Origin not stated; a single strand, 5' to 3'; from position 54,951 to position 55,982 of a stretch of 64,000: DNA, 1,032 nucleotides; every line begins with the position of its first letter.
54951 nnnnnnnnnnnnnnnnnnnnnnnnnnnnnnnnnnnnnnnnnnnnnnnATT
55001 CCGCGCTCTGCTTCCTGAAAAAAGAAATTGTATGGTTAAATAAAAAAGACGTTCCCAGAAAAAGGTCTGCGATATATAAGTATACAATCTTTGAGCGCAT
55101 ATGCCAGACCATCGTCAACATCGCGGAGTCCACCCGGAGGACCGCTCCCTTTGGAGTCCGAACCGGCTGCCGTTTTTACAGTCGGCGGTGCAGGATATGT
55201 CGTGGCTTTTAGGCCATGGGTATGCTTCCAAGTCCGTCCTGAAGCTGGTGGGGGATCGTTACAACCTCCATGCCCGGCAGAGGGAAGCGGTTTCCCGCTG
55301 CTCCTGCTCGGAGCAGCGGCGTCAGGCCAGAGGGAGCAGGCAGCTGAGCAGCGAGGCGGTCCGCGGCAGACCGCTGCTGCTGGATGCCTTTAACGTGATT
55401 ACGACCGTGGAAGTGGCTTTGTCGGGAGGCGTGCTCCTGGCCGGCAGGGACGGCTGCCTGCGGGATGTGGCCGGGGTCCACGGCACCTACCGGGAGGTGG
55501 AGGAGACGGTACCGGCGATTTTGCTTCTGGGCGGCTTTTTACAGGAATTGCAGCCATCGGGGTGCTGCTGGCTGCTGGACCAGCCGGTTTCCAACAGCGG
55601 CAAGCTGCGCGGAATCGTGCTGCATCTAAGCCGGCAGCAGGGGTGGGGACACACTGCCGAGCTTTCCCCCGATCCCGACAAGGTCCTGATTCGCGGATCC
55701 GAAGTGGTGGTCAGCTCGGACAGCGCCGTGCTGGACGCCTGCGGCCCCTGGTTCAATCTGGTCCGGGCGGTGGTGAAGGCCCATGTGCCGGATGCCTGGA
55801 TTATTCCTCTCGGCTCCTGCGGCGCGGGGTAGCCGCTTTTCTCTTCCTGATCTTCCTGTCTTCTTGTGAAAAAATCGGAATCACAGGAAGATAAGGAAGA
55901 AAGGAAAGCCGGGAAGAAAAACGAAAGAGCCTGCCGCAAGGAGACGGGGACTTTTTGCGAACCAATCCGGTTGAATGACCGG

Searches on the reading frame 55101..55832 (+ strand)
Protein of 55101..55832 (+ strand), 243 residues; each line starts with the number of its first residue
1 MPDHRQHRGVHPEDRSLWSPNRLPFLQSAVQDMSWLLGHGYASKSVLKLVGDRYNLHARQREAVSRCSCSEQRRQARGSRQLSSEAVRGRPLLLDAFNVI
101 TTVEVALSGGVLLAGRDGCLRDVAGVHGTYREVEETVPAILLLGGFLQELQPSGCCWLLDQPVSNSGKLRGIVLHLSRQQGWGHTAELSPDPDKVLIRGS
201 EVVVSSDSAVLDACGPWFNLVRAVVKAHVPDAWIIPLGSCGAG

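Call 7: search_protein_families(library=pfam, proteins=[window:55101-55832:+], max_evalue=0.001)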
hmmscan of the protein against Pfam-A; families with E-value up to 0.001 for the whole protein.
window:55101-55832:+ (243 aa): 2 families
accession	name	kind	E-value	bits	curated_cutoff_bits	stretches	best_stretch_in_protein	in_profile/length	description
PF18481.7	DUF5616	-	4.3e-45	153.9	27.6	1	85-222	2-139/140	Domain of unknown function (DUF5616)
PF04256.18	DUF434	-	9.8e-19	67.2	27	1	26-79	2-55/56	Protein of unknown function (DUF434)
